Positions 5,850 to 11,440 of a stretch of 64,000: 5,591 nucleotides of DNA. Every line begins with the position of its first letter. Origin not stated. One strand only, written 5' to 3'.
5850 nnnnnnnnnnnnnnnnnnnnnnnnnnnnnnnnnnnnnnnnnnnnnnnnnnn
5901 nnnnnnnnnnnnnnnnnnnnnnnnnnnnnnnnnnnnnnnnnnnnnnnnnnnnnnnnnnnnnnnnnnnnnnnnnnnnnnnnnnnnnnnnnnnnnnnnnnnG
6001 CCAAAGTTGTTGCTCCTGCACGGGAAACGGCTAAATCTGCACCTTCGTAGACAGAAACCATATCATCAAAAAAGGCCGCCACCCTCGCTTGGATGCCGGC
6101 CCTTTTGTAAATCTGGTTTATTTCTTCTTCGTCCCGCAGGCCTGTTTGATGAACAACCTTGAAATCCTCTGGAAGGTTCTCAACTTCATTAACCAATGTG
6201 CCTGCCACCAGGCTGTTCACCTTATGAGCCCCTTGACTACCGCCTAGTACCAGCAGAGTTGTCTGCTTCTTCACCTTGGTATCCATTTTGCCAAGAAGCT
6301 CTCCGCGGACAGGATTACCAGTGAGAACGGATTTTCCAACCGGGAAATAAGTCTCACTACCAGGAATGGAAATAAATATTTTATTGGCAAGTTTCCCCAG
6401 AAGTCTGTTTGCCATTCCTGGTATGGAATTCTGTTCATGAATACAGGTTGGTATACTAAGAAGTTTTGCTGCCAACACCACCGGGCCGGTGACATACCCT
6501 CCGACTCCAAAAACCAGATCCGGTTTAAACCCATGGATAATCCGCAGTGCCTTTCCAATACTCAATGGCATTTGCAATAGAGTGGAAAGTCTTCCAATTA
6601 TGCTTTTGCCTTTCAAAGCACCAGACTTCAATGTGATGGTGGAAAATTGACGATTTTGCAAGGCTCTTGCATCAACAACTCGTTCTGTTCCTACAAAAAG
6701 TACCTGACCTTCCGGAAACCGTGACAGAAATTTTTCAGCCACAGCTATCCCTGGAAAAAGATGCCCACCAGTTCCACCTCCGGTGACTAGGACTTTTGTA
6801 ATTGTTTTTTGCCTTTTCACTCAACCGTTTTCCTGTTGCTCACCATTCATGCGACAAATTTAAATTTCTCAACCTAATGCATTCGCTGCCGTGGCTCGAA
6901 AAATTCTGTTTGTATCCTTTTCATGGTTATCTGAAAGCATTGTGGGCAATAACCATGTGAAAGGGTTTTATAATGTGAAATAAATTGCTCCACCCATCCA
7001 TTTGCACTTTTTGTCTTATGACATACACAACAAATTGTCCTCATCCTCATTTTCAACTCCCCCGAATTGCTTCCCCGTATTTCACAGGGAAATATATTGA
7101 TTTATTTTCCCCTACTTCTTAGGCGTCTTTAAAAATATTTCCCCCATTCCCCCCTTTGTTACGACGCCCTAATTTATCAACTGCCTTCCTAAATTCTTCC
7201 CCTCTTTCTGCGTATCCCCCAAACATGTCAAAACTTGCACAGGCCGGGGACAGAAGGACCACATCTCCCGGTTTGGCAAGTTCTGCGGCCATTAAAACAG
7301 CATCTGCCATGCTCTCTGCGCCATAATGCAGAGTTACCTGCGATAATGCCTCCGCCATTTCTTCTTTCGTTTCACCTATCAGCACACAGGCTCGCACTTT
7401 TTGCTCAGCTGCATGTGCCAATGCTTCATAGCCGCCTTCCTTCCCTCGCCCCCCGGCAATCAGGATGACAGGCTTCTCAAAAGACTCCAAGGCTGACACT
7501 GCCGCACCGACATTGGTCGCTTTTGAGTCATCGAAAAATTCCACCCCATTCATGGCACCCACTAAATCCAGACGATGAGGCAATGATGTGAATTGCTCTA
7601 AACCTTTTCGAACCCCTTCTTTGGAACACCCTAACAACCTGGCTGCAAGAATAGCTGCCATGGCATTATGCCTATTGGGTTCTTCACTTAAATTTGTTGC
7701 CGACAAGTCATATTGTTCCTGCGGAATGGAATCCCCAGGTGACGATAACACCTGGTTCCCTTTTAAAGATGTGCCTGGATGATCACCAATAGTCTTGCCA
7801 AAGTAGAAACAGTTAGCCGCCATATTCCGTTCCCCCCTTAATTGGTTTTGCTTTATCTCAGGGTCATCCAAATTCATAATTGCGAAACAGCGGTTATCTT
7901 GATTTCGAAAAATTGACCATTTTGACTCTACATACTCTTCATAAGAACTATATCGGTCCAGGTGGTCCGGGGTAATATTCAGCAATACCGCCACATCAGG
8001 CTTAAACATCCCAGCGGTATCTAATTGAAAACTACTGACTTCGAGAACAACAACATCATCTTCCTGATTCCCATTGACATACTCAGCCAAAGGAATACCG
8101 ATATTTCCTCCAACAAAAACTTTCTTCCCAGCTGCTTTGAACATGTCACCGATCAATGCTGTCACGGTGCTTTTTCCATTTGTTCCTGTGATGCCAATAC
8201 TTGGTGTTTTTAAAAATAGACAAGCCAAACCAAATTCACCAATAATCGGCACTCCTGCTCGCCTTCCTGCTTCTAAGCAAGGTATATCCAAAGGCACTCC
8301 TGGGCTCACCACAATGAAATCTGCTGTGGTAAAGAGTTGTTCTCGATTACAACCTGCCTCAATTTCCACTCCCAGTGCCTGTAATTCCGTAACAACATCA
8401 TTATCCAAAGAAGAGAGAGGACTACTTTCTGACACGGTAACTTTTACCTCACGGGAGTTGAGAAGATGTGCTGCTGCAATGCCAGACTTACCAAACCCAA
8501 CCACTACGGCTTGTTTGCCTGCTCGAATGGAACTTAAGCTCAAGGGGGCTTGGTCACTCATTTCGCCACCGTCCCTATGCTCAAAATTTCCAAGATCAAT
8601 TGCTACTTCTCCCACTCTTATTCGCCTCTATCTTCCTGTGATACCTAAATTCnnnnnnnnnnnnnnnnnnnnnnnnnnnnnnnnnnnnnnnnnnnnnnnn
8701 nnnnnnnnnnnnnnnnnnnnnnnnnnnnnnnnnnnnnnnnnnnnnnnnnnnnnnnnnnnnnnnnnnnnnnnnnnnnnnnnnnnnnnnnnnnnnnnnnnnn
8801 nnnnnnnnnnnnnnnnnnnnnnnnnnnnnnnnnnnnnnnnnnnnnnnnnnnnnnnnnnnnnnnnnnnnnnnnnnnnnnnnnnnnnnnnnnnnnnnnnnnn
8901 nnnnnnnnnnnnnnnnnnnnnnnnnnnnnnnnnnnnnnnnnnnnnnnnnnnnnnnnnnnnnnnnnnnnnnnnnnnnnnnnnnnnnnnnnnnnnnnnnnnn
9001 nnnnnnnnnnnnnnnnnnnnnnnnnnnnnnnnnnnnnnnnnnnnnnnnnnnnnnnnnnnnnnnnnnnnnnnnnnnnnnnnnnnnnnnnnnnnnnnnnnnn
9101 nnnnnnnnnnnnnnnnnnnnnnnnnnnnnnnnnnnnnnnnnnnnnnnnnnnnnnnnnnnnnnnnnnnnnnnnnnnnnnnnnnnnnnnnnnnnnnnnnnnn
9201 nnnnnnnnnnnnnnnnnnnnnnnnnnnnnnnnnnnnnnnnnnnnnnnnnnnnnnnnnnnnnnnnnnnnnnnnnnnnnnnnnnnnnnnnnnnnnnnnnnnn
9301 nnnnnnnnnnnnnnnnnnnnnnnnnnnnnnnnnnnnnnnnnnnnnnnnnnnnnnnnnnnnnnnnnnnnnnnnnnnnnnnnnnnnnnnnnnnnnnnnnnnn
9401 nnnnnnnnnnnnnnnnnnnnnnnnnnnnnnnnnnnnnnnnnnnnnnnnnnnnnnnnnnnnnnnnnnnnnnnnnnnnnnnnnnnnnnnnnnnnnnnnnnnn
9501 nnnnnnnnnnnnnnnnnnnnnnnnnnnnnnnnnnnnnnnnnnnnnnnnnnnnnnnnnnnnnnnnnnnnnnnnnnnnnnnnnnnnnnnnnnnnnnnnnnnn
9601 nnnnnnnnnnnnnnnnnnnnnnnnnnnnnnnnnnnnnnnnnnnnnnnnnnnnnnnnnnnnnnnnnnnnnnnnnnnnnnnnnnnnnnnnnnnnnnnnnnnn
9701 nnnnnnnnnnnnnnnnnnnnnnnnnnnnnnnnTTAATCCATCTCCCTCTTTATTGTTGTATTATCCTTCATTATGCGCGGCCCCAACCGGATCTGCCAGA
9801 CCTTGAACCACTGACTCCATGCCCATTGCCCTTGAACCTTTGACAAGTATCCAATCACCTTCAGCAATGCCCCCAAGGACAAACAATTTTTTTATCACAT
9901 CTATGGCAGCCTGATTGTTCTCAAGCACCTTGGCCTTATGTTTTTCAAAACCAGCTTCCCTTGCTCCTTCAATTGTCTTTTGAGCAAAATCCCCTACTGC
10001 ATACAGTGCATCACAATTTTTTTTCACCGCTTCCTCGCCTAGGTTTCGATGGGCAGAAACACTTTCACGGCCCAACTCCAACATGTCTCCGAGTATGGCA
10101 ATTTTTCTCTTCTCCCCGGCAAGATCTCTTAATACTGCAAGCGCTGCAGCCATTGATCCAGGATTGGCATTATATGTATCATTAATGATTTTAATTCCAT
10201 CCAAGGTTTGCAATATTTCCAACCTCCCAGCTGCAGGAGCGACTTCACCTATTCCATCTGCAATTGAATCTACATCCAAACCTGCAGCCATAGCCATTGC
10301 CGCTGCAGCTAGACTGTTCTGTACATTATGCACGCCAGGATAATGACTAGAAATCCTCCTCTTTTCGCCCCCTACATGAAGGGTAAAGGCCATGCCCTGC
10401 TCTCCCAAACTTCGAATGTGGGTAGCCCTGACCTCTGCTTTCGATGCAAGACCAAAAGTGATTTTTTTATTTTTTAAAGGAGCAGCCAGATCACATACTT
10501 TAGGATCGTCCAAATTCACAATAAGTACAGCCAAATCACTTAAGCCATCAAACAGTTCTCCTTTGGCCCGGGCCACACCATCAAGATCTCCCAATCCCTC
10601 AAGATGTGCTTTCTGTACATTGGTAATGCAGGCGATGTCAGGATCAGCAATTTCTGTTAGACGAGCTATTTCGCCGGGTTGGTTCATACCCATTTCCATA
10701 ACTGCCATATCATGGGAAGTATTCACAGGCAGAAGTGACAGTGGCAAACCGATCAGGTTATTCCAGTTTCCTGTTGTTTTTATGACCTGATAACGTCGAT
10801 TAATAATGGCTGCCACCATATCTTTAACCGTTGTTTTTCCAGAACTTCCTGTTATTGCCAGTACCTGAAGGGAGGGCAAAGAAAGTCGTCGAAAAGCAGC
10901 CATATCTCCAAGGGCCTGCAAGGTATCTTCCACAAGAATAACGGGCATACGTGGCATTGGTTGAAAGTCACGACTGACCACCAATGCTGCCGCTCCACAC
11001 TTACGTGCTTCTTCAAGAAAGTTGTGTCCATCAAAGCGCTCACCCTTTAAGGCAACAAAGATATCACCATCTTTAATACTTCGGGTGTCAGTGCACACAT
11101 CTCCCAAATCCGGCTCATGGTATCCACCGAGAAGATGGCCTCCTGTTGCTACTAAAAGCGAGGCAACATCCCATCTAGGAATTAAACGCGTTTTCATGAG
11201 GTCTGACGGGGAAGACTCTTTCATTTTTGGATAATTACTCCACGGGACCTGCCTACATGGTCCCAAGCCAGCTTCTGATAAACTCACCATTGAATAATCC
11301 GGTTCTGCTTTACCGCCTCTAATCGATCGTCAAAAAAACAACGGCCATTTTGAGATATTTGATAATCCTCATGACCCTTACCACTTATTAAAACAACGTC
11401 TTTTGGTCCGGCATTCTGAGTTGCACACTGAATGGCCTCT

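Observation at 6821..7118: The ftsW slot of the dcw cluster holds a 58-aa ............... ORF, and ddl is also missing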

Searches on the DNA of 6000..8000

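Call 39: search_rna_families(source=window, start=6000, end=8000, threshold=evalue, max_evalue=1)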
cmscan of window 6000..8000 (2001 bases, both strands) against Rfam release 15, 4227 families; matches with E-value up to 1: 0.
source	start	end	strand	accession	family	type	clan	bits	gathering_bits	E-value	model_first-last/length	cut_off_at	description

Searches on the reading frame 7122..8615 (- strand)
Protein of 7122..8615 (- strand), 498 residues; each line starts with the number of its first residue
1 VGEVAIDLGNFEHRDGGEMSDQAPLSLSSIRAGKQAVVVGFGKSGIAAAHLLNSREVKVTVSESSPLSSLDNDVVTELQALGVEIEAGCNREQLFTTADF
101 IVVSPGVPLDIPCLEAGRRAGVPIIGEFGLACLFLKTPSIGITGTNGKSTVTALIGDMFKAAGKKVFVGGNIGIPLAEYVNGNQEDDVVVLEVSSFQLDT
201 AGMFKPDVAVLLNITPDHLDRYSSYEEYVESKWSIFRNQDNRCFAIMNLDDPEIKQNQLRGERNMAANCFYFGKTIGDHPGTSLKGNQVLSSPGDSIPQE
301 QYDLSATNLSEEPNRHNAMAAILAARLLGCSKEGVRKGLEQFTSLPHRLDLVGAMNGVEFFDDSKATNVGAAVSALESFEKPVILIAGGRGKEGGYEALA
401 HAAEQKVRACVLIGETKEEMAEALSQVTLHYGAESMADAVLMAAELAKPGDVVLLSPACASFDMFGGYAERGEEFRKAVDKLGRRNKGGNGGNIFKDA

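Call 6: search_protein_families(library=pfam, proteins=[window:7122-8615:-], max_evalue=0.1)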
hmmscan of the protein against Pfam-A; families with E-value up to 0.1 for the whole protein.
window:7122-8615:- (498 aa): 11 families
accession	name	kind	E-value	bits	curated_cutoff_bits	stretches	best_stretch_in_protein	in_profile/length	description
PF08245.18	Mur_ligase_M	-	1.6e-30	107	24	1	142-325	1-200/200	Mur ligase middle domain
PF02875.26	Mur_ligase_C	-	4.4e-15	57.1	28.4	1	347-459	1-127/127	Mur ligase, glutamate ligase domain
PF21799.2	MurD-like_N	-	1.3e-13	51.5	27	1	34-126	1-88/88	Mur ligase MurD-like, N-terminal domain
PF21377.3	MurD_N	-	1.8e-05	25.1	24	1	37-107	3-70/76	MurD N-terminal domain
PF03853.21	YjeF_N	-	0.00023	21.6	24.9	0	42-93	38-92/169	YjeF-related protein N-terminus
PF00070.33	Pyr_redox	-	0.00076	20.4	22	1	36-85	2-57/82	Pyridine nucleotide-disulphide oxidoreductase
PF02826.25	2-Hacid_dh_C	-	0.0026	17.6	25.1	1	32-103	35-97/178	D-isomer specific 2-hydroxyacid dehydrogenase, NAD binding domain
PF00670.27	AdoHcyase_NAD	-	0.0042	17.6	27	1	31-71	21-61/162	S-adenosyl-L-homocysteine hydrolase, NAD binding domain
PF01215.24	COX5B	-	0.068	13.3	31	0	331-364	26-58/129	Cytochrome c oxidase subunit Vb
PF01593.30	Amino_oxidase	-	0.075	12.7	19.8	0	294-447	104-257/443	Flavin containing amine oxidoreductase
PF02254.24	TrkA_N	-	0.086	13.6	23.8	0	37-66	2-31/116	TrkA-N domain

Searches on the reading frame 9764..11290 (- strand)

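Call 55: search_protein_families(library=pfam, proteins=[window:9764-11290:-], max_evalue=0.00001)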
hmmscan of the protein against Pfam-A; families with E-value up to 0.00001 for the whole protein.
window:9764-11290:- (509 aa): 3 families
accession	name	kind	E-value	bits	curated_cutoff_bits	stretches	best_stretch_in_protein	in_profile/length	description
PF08245.18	Mur_ligase_M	-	5.4e-48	164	24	1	146-333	1-200/200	Mur ligase middle domain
PF02875.26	Mur_ligase_C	-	7.1e-22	79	28.4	1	355-487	1-127/127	Mur ligase, glutamate ligase domain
PF01225.30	Mur_ligase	-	5.4e-08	33.5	21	1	65-134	5-94/95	Mur ligase family, catalytic domain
